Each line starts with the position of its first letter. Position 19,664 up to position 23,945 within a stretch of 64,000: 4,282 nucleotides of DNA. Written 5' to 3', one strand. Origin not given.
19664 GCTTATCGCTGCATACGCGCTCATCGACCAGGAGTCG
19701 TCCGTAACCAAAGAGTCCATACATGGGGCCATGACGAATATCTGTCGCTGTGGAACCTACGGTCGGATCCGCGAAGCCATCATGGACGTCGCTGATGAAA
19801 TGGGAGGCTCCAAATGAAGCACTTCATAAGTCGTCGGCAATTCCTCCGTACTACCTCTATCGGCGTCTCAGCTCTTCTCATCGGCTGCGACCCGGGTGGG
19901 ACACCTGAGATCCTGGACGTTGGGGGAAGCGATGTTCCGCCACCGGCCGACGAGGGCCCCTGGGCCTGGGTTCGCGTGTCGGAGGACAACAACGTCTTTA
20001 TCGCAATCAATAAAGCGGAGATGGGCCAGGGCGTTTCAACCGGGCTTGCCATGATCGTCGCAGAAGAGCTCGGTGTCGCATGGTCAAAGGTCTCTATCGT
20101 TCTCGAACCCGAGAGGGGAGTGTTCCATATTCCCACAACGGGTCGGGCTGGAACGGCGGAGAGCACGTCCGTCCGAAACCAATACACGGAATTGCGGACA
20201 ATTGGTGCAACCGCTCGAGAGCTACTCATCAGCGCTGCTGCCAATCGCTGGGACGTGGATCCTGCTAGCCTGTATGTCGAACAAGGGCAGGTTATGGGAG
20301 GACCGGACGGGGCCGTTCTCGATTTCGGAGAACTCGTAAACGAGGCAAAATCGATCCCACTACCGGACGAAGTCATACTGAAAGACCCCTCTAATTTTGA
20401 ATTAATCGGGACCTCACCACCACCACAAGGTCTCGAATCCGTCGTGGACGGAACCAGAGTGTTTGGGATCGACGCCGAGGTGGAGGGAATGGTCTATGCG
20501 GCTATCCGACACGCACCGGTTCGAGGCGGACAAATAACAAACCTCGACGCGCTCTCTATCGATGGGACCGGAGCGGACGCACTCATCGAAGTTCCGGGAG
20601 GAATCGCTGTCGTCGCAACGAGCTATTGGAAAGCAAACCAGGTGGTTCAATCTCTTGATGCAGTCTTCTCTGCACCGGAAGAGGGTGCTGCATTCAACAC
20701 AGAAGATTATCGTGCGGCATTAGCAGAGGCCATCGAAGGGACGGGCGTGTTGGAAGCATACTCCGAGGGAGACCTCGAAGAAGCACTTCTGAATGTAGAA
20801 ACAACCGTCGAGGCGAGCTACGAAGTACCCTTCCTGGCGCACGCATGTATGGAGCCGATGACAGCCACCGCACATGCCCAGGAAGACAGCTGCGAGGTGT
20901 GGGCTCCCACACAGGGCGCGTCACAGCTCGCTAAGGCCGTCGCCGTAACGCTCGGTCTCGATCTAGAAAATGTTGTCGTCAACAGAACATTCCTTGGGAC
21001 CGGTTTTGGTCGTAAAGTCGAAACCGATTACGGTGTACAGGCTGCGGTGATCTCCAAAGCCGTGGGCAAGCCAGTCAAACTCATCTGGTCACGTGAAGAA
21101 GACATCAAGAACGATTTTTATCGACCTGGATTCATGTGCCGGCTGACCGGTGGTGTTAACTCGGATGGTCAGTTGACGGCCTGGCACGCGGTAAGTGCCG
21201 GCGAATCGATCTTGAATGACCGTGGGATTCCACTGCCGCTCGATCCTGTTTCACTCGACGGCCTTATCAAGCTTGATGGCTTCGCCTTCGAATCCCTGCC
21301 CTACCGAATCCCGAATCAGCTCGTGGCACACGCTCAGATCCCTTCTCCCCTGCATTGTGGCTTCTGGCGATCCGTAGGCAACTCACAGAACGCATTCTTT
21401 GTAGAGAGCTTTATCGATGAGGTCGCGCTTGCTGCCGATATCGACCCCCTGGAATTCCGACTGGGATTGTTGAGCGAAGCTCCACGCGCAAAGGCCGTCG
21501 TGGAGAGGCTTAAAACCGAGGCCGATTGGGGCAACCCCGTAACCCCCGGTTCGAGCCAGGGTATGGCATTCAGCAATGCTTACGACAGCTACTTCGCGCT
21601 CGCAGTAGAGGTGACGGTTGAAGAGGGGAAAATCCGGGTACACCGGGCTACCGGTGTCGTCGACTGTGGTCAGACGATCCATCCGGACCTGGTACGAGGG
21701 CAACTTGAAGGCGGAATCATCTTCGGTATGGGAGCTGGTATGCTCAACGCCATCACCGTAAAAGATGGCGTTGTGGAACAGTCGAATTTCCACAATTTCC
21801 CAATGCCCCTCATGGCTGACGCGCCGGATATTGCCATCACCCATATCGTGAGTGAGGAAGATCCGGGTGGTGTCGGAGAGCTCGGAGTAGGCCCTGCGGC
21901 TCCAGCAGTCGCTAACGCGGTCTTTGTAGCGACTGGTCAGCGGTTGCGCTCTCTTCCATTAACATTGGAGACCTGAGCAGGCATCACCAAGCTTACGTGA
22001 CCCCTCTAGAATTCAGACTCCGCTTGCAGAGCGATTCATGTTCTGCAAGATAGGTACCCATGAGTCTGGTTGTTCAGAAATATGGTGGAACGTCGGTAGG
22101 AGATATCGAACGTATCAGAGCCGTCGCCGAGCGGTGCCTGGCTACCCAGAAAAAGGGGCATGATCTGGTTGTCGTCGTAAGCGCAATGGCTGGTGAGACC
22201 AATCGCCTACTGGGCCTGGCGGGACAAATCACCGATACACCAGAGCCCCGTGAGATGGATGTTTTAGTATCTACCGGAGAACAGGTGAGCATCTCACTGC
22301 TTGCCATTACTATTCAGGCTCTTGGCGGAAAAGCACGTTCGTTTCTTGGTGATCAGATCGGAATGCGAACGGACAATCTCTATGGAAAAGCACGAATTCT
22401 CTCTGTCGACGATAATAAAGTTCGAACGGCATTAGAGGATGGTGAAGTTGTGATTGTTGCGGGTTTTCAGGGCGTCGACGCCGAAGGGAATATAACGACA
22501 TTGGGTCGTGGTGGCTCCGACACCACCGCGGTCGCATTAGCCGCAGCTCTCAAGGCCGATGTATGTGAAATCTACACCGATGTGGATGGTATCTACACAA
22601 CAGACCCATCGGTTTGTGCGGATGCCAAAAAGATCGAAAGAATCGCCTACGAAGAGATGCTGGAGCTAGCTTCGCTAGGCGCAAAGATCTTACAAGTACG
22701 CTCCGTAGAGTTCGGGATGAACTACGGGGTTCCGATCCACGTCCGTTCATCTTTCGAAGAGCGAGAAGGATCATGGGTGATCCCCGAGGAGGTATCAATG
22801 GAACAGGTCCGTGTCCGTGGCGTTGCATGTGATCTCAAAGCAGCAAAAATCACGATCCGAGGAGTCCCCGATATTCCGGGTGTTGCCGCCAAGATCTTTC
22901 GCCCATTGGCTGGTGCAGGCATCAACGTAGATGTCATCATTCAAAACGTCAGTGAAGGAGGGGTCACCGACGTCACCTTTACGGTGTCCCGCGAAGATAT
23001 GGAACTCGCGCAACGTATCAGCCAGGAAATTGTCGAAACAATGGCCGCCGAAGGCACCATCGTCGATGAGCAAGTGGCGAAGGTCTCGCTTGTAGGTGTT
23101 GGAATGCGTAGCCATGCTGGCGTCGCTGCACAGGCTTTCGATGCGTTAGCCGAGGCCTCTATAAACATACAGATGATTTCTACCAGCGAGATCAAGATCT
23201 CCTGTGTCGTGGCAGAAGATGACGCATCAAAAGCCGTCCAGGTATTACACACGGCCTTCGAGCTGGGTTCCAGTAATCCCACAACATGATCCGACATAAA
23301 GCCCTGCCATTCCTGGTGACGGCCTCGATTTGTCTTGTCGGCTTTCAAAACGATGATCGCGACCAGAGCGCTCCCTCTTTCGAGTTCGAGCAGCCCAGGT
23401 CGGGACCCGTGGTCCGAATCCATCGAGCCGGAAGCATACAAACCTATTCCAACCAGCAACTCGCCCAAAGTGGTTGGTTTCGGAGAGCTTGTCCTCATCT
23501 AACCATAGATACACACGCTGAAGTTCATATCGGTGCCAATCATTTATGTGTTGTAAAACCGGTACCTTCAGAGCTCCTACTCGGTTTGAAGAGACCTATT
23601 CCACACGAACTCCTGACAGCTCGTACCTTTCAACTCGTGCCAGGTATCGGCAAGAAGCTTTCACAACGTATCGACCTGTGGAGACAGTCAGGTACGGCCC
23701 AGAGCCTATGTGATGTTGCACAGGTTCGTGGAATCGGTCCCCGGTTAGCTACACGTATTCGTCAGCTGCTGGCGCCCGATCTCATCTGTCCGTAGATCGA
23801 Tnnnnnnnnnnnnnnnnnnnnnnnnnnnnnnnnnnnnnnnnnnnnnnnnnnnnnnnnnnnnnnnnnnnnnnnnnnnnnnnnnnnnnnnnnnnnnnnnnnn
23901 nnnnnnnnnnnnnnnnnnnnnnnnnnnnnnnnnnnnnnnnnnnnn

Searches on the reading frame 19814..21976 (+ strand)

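Call 15: search_protein_families(library=pfam, proteins=[window:19814-21976:+], max_evalue=0.001)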
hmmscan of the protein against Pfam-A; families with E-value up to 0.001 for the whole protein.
window:19814-21976:+ (720 aa): 2 families
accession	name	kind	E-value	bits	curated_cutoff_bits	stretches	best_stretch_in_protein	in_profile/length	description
PF02738.23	MoCoBD_1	-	8.2e-37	127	27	1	312-550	9-241/244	Molybdopterin cofactor-binding domain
PF20256.3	MoCoBD_2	-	4e-33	115.6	27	2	565-671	176-283/283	Molybdopterin cofactor-binding domain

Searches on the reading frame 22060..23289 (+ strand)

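Call 85: search_protein_families(library=pfam, proteins=[window:22060-23289:+], max_evalue=0.001)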
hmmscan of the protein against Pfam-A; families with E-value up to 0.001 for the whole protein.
window:22060-23289:+ (409 aa): 4 families
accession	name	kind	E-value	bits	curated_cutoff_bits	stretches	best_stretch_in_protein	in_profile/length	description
PF00696.33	AA_kinase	-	3.9e-50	171.2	24.9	1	3-230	2-234/234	Amino acid kinase family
PF22468.2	ACT_9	-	6e-38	128.9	27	2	342-400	1-61/61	ACT domain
PF13840.12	ACT_7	-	6.2e-22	77.7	27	2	335-397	2-64/65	ACT domain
PF01842.31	ACT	-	1.8e-17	63.2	27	2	266-317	3-57/66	ACT domain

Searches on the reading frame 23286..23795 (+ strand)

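Call 85: search_protein_families(library=pfam, proteins=[window:23286-23795:+], max_evalue=0.001)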
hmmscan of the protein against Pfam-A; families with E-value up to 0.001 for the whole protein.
window:23286-23795:+ (169 aa): 1 family
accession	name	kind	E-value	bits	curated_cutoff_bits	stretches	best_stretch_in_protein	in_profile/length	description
PF14716.13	HHH_8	-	2.9e-05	24.8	30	0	139-163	45-69/73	Helix-hairpin-helix domain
